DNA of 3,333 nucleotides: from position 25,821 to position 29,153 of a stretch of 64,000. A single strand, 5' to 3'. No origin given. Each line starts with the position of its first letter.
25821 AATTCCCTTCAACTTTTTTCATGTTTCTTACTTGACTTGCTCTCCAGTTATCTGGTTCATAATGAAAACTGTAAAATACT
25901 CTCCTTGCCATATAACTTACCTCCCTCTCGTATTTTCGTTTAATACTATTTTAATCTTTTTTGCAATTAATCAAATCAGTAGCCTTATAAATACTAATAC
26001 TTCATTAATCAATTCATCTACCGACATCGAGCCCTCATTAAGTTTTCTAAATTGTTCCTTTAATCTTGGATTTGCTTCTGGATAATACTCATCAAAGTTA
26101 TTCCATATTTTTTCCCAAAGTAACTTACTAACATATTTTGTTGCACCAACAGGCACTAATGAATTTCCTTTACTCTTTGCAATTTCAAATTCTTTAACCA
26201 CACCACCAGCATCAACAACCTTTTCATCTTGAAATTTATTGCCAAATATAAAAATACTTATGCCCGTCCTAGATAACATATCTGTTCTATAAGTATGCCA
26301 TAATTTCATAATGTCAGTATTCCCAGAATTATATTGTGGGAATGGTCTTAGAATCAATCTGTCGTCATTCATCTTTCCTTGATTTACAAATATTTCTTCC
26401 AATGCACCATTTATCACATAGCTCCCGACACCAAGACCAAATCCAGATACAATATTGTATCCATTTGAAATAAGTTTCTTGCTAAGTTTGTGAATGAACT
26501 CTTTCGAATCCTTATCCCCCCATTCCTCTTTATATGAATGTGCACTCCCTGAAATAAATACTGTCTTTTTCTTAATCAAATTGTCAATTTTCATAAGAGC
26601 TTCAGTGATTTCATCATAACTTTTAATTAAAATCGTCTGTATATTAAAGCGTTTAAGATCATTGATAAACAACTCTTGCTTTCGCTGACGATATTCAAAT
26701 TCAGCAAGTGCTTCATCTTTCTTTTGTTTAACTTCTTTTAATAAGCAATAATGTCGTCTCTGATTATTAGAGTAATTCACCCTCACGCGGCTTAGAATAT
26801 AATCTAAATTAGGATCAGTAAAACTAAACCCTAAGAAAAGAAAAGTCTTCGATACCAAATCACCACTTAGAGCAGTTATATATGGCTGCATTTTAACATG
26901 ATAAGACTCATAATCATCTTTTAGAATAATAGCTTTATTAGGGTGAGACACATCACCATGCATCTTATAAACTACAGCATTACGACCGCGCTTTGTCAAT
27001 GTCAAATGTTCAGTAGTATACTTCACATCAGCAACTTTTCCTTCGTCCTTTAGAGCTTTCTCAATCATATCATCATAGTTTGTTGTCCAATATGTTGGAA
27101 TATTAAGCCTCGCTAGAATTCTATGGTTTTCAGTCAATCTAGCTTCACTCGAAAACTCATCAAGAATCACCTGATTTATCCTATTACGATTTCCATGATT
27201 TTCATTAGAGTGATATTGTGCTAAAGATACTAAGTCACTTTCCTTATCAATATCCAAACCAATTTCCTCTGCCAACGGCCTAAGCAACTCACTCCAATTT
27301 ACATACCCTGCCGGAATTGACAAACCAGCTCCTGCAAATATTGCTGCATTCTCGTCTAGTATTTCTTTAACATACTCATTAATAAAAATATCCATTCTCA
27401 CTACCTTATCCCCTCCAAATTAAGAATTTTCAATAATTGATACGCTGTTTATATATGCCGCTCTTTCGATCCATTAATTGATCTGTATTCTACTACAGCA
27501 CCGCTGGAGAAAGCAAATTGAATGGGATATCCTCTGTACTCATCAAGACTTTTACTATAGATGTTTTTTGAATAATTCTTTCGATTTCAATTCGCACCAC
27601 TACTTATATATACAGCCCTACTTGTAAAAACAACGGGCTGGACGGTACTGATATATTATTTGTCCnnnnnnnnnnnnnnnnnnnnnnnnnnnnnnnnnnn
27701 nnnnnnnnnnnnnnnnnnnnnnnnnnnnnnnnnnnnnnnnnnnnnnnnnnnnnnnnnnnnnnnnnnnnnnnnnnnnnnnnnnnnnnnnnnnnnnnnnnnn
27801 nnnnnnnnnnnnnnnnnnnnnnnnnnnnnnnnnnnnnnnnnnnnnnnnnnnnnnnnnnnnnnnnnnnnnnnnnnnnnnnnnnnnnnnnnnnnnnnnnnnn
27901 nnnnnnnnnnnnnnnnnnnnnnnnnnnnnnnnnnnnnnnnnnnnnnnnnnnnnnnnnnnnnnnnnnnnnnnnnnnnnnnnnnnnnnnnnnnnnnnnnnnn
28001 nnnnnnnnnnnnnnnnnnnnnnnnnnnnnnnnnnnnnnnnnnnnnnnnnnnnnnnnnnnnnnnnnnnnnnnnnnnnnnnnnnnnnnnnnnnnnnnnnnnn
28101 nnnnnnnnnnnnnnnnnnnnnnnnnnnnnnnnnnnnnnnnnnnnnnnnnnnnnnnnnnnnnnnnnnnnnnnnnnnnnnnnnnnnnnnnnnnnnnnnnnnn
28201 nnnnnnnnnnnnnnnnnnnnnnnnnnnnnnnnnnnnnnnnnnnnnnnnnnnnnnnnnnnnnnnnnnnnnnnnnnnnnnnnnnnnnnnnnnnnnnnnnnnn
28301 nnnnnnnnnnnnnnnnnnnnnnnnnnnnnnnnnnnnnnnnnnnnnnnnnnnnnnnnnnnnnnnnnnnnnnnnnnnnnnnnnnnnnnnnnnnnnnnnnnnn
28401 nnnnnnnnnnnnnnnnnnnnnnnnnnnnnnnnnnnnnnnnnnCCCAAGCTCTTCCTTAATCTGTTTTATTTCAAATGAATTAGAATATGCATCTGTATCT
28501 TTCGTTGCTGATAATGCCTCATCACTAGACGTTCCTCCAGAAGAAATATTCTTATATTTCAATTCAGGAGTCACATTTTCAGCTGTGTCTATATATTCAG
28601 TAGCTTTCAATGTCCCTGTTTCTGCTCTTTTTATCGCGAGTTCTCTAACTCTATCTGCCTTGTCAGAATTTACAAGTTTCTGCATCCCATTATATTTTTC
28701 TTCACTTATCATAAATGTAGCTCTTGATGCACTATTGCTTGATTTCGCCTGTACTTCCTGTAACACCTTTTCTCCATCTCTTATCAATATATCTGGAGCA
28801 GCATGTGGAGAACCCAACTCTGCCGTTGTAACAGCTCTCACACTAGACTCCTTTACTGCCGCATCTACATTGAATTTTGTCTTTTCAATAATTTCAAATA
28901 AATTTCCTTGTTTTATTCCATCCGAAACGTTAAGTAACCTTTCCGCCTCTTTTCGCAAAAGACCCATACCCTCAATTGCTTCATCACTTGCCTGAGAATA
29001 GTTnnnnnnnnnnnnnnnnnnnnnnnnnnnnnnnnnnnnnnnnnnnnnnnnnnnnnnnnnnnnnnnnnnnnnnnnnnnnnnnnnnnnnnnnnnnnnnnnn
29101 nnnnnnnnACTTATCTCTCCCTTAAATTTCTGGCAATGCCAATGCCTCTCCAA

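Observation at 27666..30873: Unassigned four-gene overlapping operon (TerB-like, CxxCxxCC protein, two glycine-zipper proteins) between Thoeris and the restriction block: candidate new defence or abortive-infection module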

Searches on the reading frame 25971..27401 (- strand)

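Call 3: search_protein_families(library=pfam, proteins=[window:25971-27401:-], max_evalue=1)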
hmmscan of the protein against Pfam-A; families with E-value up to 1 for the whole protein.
window:25971-27401:- (476 aa): 3 families
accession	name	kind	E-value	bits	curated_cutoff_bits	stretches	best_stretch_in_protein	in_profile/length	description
PF18185.7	STALD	-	1.3e-75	254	24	1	264-473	1-209/211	Sir2- and TIR-associating SLOG family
PF13289.12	SIR2_2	-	2.6e-30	105.8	24.5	1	103-230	2-129/141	SIR2-like domain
PF02481.21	DNA_processg_A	-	0.0013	18.4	29.6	1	297-336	57-96/212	DNA recombination-mediator protein A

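Call 4: search_protein_families(library=padloc, proteins=[window:25971-27401:-], max_evalue=1)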
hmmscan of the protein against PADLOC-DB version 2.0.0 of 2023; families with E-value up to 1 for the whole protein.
window:25971-27401:- (476 aa): 16 families
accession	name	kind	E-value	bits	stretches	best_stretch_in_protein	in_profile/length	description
PDLC00407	ThsA1|ThsA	-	1.1e-205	681.8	1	3-473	6-473/478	STALD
PDLC00412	ThsA1|ThsA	-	1.2e-120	400.4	1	165-474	1-310/314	STALD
PDLC00409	ThsA1|ThsA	-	4.3e-107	355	1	3-255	7-242/242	STALD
PDLC00416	ThsA1|ThsA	-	1.5e-67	225.5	1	245-468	1-218/226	STALD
PDLC03856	LmuA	-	2.8e-19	67.6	1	3-239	1-246/433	-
PDLC04967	PDC-S25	-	2.8e-16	57.6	1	105-276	150-315/528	-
PDLC04968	PDC-S25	-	4.6e-16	56.9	1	80-280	116-311/517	-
PDLC02184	Dsr2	-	2.5e-10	37.1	1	7-199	13-214/1222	-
PDLC02419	Aga_SIR2-PNTD1-PNTD2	-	2.7e-05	21.1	1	81-151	96-174/558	Class I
PDLC02401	Aga_SIR2-PNTD1-PNTD2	-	5e-05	20.3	1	79-151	67-147/524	Class I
PDLC04082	SIR2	-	0.00021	18.3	2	7-55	6-54/345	-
PDLC04167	Dsr1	-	0.00041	16.1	1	15-286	19-293/1248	-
PDLC05061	PDC-S65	-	0.0012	16.2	1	105-173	143-212/592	-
PDLC04087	SIR2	-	0.0015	15.5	1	106-141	137-172/343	-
PDLC02402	Aga_SIR2-PNTD1-PNTD2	-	0.0035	13.5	1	91-154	116-182/876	Class I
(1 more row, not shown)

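Call 5: search_protein_families(library=ncbifam, proteins=[window:25971-27401:-], max_evalue=1)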
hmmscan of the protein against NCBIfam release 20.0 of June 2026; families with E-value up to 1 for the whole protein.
window:25971-27401:- (476 aa): 3 families
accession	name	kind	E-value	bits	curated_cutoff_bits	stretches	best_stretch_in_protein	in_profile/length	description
NF041819.1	Dsr2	equivalog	6.8e-09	34.3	1400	1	6-199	7-209/1215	anti-phage defense-associated sirtuin Dsr2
NF041818.1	Dsr1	equivalog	0.0025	15.6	1400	1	21-155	25-173/1263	anti-phage defense-associated sirtuin Dsr1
TIGR00732.1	dprA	equivalog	0.054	12.7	191.15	1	298-335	58-95/220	DNA-processing protein DprA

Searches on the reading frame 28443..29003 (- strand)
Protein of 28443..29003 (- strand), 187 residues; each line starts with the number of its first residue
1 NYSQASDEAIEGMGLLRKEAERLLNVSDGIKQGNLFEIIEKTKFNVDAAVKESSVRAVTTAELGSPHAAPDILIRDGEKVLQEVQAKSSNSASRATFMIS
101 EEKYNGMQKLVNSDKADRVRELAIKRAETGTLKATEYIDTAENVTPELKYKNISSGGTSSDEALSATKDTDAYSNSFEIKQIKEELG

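Call 62: search_solved_structures(query=A4, max_evalue=10, show_alignments=4)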
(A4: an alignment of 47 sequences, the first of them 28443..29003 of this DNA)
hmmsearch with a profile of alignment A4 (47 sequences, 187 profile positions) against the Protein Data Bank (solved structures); distinct sequences matched with E-value up to 10: 8.
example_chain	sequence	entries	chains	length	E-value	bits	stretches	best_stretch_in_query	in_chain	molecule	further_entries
36za_5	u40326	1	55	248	0.11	15.5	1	93-176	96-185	Tail Tube gp217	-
11fg_Z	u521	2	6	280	0.14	15.1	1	93-176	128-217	PVC Protein gp192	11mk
1gk4_A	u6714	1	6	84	0.23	14.4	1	113-152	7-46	VIMENTIN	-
5mrc_c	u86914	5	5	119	0.73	12.8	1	133-171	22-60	mL60 | Large ribosomal subunit protein mL60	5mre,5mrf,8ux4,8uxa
3j6b_c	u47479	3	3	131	0.9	12.5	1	133-171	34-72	54S ribosomal protein L31, mitochondrial | Large ribosomal subunit protein mL60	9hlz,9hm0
9cg1_A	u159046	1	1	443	1.1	12.2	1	79-180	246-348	Radical SAM protein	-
7ane_u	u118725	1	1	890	1.2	12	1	108-167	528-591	mS35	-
2efr_A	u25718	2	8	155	9.5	9.1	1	121-186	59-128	General control protein GCN4 and Tropomyosin 1 alpha chain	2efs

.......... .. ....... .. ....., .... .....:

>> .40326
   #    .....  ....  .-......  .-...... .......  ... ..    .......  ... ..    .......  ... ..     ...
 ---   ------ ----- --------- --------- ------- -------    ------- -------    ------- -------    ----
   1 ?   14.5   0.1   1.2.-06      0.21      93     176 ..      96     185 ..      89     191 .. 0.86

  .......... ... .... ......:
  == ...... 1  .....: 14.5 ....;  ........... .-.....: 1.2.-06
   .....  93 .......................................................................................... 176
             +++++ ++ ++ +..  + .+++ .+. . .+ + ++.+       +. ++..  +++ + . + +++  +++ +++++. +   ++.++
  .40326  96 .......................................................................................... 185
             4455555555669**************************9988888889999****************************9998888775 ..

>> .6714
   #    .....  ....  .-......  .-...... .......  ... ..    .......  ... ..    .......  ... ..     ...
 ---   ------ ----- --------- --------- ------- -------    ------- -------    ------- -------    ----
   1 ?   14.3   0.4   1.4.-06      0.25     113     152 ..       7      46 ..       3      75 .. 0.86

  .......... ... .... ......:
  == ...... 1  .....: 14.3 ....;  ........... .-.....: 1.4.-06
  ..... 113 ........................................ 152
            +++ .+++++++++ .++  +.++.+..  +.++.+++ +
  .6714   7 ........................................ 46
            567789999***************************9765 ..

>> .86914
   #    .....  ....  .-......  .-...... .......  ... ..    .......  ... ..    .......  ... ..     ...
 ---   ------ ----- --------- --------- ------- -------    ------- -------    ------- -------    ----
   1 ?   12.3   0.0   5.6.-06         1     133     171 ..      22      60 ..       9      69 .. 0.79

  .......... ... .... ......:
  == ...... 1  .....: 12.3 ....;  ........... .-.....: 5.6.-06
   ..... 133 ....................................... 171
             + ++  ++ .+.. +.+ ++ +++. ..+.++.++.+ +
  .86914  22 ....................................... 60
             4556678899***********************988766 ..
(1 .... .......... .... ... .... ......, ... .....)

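Call 63: search_protein_families(library=pfam, alignment_id=A4, max_evalue=1)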
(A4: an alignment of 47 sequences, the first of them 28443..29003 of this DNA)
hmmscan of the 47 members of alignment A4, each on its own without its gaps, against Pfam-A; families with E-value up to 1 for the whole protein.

A. member 1, window:28443-29003:- (187 aa): 0 families

B. families by the number of members that match (of 47 scanned): 52 families (the first 25 are shown)
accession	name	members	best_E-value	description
PF21100.3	MCM_C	3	0.0098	MCM protein C-terminal winged helix-turn-helix domain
PF14246.11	TetR_C_7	3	0.014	AefR-like transcriptional repressor, C-terminal domain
PF09851.14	SHOCT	3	0.071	Short C-terminal domain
PF22470.1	Histone_HNS_N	3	0.085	H-NS histone-like proteins, N-terminal domain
PF00703.27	Glyco_hydro_2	2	0.0069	Glycosyl hydrolases family 2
PF12762.13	DDE_Tnp_IS1595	2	0.02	ISXO2-like transposase domain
PF05120.17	GvpG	2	0.036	Gas vesicle protein G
PF19908.4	DUF6381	1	0.0097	Family of unknown function (DUF6381)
PF10994.13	DUF2817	1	0.018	Protein of unknown function (DUF2817)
PF10925.13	DUF2680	1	0.024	Protein of unknown function (DUF2680)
PF11083.13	Relaxase_C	1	0.03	C-terminal helical hairpin domain from relaxase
PF02881.24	SRP54_N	1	0.033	SRP54-type protein, helical bundle domain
PF11867.13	T1RH-like_C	1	0.035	Type I restriction enzyme HindI endonuclease subunit-like, C-terminal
PF21110.3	GlxA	1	0.036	GlxA beta barrel domain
PF02979.21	NHase_alpha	1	0.037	Nitrile hydratase, alpha chain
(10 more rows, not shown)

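Call 71: search_protein_representatives(alignment_id=A5)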
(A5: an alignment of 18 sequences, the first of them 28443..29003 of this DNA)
Query: 18 sequences, 187 profile positions. Proteins with E-value up to 0.001 (for the whole library): 702; up to 1e-10: 346; up to 1e-30: 127. The best 150 are listed.
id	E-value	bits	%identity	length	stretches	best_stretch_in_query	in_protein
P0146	2.9e-70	252.1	-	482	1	1-186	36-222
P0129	4.2e-70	251.6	-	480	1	1-186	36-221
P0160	1.6e-68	246.4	-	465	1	4-186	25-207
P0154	8.3e-67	240.8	-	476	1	2-186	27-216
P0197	1.1e-66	240.4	-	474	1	2-186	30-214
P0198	4.8e-64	231.8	-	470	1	1-186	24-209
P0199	1.2e-63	230.5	-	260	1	3-185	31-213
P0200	2.0e-63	229.8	-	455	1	3-185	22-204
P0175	1.2e-62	227.2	-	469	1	3-186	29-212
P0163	7.3e-62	224.7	-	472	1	2-186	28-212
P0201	3.0e-61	222.7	-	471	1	2-186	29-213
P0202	6.4e-61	221.6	-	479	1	1-186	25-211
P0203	1.8e-60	220.2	-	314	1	7-185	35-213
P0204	2.7e-60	219.6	-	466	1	2-184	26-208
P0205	2.9e-60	219.5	-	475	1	1-186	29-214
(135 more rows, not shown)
